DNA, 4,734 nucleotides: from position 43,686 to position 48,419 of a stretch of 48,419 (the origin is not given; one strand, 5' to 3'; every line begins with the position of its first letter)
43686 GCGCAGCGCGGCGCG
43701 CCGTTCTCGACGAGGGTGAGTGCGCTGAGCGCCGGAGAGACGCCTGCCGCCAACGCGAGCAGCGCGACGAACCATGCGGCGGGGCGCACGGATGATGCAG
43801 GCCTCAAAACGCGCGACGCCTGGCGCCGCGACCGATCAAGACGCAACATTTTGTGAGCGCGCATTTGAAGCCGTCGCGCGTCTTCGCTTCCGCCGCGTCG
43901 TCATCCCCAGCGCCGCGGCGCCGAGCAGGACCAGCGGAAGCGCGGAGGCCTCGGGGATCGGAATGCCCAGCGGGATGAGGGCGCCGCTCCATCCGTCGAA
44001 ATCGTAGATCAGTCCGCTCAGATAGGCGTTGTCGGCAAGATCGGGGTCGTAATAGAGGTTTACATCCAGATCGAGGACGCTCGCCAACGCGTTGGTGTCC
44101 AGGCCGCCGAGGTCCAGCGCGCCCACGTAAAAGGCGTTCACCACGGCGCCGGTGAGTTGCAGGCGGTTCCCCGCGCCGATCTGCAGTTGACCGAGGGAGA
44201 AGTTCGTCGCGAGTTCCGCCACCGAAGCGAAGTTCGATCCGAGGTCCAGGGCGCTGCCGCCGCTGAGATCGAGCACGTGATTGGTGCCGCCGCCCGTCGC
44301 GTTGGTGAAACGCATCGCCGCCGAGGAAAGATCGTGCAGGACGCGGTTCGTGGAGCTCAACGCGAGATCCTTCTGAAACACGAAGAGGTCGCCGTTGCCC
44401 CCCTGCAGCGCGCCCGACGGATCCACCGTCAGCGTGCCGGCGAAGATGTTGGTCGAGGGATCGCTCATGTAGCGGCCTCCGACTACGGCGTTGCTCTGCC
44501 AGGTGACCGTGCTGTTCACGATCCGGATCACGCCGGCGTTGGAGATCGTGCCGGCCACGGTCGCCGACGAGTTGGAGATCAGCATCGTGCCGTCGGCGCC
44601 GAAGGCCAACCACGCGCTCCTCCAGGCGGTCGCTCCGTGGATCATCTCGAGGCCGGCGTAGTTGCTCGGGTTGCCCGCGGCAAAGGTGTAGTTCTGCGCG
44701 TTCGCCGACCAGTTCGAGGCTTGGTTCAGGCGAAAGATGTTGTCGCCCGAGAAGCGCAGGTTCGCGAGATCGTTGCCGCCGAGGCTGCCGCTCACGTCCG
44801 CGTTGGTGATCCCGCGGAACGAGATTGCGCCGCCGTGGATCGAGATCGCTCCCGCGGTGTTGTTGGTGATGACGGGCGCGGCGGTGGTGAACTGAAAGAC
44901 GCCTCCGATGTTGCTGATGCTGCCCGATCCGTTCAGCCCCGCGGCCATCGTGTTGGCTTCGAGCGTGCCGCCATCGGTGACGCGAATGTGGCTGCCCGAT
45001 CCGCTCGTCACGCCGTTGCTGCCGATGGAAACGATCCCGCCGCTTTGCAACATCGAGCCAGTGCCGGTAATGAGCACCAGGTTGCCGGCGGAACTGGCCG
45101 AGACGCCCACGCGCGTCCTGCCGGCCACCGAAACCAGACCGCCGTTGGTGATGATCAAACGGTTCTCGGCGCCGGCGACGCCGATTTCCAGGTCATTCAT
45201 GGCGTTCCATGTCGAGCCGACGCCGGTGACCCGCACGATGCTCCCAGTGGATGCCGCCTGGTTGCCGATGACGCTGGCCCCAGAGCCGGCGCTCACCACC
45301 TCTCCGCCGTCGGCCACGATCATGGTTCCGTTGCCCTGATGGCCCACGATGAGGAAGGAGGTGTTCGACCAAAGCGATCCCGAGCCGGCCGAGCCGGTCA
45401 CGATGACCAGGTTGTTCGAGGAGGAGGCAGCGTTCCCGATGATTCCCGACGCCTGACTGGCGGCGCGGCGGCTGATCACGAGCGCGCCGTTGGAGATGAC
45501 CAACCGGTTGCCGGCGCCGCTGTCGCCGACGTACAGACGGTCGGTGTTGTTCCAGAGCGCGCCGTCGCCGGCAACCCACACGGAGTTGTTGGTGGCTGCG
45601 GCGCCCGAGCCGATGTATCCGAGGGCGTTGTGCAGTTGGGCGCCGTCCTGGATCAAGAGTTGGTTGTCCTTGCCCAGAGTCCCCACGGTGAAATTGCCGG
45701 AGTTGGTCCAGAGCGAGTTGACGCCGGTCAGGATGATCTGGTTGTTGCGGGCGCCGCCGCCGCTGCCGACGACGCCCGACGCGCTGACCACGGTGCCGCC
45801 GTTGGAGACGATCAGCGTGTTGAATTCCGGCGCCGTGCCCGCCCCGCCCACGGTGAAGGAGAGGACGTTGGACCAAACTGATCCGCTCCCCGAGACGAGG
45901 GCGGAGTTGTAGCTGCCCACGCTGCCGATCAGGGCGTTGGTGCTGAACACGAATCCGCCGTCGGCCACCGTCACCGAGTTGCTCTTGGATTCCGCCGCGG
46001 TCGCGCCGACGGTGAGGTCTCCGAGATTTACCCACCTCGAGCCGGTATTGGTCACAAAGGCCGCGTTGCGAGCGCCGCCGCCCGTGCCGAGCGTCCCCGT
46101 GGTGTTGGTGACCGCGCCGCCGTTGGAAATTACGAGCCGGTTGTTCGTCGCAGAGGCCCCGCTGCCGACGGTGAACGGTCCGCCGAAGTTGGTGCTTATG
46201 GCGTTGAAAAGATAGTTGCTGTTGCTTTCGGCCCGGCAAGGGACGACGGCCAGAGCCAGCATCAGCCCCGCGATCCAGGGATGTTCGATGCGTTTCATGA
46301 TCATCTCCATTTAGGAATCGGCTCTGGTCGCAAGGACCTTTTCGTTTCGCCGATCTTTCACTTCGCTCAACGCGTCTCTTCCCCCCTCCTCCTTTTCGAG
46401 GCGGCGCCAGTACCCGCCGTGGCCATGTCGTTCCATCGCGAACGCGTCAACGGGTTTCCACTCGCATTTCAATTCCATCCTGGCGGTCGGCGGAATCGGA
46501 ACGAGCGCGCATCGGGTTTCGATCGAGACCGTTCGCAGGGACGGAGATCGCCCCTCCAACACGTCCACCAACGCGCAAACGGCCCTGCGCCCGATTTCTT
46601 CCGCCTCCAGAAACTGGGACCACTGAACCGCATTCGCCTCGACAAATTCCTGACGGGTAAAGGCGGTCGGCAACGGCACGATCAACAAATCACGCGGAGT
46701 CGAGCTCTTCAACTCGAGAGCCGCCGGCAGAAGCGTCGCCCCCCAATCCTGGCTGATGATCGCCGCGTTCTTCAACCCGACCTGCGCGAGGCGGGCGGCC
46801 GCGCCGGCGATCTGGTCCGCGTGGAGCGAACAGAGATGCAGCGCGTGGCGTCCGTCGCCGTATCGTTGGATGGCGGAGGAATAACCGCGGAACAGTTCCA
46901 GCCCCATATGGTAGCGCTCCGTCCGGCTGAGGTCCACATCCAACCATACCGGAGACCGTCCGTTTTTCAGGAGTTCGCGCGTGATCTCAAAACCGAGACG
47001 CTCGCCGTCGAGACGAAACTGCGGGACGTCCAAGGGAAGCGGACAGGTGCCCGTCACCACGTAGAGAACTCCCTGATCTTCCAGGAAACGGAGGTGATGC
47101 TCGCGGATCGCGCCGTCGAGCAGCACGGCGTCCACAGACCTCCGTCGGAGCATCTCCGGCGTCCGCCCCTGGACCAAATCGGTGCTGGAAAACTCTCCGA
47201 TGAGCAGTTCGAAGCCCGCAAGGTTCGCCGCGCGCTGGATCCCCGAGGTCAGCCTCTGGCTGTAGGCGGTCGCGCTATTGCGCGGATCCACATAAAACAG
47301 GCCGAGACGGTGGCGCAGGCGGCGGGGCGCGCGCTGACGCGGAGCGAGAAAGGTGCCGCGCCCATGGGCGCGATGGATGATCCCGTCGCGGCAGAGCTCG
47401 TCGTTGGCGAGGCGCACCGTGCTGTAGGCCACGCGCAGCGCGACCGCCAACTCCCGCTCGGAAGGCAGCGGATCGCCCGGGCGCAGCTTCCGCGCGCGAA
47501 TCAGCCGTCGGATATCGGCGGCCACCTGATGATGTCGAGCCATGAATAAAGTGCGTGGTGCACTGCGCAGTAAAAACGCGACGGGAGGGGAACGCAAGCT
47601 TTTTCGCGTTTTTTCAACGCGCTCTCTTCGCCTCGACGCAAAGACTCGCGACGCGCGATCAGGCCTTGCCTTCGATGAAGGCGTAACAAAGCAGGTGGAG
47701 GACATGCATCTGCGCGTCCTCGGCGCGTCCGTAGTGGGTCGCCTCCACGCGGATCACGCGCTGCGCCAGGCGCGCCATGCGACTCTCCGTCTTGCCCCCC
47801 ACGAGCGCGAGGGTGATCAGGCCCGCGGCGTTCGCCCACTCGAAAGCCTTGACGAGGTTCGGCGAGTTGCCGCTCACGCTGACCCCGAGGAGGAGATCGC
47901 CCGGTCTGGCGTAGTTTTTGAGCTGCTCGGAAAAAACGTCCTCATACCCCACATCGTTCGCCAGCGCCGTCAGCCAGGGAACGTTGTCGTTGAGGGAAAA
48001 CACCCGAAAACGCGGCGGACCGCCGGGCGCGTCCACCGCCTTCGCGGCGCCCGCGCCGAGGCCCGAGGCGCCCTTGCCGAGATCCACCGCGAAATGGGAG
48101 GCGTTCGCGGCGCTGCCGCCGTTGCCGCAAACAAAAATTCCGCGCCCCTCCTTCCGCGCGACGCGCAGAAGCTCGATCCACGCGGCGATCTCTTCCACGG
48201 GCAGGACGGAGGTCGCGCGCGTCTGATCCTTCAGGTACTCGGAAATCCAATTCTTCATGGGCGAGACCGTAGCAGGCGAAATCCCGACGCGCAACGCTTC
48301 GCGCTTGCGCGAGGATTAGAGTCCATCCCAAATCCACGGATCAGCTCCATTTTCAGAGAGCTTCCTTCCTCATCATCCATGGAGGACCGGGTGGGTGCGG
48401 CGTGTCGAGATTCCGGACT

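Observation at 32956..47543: Ten-gene, single-strand, translationally coupled glycan locus joining an exosortase-type surface protein and a pseudopilin to fucosidase and oxidoreductase catabolism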

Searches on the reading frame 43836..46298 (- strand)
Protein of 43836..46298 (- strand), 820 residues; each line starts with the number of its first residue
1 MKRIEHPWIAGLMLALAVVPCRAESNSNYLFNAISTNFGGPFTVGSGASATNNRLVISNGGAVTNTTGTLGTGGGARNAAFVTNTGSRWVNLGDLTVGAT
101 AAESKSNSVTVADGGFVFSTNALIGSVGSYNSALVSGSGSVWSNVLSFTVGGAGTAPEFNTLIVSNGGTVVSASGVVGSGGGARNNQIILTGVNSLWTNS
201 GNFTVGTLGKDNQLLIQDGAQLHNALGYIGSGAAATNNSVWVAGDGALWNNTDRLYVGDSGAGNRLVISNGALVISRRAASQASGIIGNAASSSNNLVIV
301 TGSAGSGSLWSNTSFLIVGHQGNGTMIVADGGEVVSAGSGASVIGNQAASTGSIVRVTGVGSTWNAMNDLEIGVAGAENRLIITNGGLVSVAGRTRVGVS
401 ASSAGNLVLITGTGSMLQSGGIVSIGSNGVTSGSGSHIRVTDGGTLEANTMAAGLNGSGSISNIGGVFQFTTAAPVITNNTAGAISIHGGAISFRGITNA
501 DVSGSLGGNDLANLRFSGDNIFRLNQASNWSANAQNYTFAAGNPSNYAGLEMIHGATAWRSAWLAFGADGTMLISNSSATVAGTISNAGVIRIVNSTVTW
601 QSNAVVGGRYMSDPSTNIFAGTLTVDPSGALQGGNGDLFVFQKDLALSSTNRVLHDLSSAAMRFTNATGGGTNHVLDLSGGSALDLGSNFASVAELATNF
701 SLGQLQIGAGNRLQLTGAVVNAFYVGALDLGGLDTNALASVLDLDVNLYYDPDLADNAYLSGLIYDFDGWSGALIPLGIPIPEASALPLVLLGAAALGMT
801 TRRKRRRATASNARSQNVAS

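Call 5: search_protein_families(library=pfam, proteins=[window:43836-46298:-], max_evalue=0.01)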
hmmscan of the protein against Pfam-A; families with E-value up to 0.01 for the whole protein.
window:43836-46298:- (820 aa): 1 family
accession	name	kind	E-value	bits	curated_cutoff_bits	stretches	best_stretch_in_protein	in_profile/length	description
PF07589.16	PEP-CTERM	-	0.0025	18.3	20.7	0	780-804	1-24/24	PEP-CTERM motif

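Call 11: search_protein_families(library=ncbifam, proteins=[window:43836-46298:-], max_evalue=0.01)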
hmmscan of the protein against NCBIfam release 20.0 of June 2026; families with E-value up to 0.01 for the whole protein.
window:43836-46298:- (820 aa): 1 family
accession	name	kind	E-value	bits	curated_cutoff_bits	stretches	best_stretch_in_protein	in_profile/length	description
TIGR04393.1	rpt_T5SS_PEPC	repeat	4.2e-38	129.1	23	5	227-275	2-48/49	T5SS/PEP-CTERM-associated repeat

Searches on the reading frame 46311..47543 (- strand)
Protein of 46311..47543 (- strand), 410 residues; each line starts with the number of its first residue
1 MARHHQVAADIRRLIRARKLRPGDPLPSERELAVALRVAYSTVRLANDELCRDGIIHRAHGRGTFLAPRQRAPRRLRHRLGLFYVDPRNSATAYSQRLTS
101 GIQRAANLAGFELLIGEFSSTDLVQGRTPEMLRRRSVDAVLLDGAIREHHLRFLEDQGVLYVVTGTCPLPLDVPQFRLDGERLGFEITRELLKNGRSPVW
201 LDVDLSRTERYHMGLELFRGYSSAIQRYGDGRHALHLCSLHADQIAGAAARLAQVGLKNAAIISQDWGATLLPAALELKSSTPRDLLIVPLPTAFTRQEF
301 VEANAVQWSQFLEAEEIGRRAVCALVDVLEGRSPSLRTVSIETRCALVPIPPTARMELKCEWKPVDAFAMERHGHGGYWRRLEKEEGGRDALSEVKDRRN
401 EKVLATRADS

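Call 5: search_protein_families(library=pfam, proteins=[window:46311-47543:-], max_evalue=0.01)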
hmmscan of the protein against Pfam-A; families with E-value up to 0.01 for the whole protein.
window:46311-47543:- (410 aa): 2 families
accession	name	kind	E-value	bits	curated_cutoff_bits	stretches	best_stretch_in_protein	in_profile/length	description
PF00392.27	GntR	-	2.4e-16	59.6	27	1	5-65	3-63/64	Bacterial regulatory proteins, gntR family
PF00532.27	Peripla_BP_1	-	6.5e-06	26.3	22.2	1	80-240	4-162/281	Periplasmic binding proteins and sugar binding domain of LacI family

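Call 11: search_protein_families(library=ncbifam, proteins=[window:46311-47543:-], max_evalue=0.01)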
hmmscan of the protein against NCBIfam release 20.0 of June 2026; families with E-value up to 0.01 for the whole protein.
window:46311-47543:- (410 aa): 25 families
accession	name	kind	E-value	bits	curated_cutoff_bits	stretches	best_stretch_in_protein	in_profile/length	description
NF052282.1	PLP_TF_PdxR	equivalog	3.2e-13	49.5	320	1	5-75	4-74/448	MocR-like pyridoxine biosynthesis transcription factor PdxR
TIGR02018.2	his_ut_repres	equivalog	9.6e-13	48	220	1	4-72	1-69/226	histidine utilization transcriptional repressor HutC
TIGR02325.1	C_P_lyase_phnF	equivalog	1e-11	44.8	156.8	1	2-78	8-83/238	phosphonate metabolism transcriptional regulator PhnF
NF052286.1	ecto_TF_EhuR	exception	7e-11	41.3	480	1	3-73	12-82/458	MocR-like ectoine utilization transcription factor EhuR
NF007741.0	PRK10421.1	equivalog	4.7e-10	39.3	311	1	5-70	10-75/262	transcriptional regulator LldR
NF052281.1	rhizopine_MocR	equivalog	1.4e-09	37.2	650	1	3-72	19-88/479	rhizopine catabolism transcriptional regulator MocR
NF052290.2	MocR_like_YczR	exception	2.2e-09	36.6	487.4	1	4-106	21-126/458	MocR-like transcription factor YczR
TIGR02404.1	trehalos_R_Bsub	equivalog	9.6e-09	35.2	211.95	1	5-69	3-67/233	trehalose operon repressor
TIGR03337.1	phnR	equivalog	1.1e-08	35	296.75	1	5-70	4-69/231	phosphonate utilization transcriptional regulator PhnR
NF007442.0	PRK09990.1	equivalog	3e-07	30.1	301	1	6-72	14-80/256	transcriptional regulator GlcC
NF012025.0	PRK15481.1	equivalog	6e-07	28.5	573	1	9-68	13-72/432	MocR-like B6 salvage transcription factor PtsJ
NF047563.1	modulin_PmtR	equivalog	6.1e-07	29.5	200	1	5-67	15-77/125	PSM export ABC transporter transcriptional regulator PmtR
NF041547.1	GntR_LSA1692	equivalog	1.4e-06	28.2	275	1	4-68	3-67/233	GntR family transcriptional regulator, LSA1692 subfamily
NF003011.0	PRK03837.1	subfamily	1.8e-06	27.8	260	1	5-61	16-72/241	transcriptional regulator NanR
NF007292.0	PRK09764.1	equivalog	3.5e-06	26.4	281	1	4-66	7-69/240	GntR family transcriptional regulator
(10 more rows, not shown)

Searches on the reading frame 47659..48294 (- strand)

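Call 9: search_protein_families(library=pfam, proteins=[window:47659-48294:-], max_evalue=0.01)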
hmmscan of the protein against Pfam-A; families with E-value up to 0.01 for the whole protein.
window:47659-48294:- (211 aa): 2 families
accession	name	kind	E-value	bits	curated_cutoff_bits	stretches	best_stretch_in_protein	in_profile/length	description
PF13580.11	SIS_2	-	7.2e-15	55.7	27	1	34-166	19-138/138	SIS domain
PF01380.27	SIS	-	0.00043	20.5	25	1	113-185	35-106/131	SIS domain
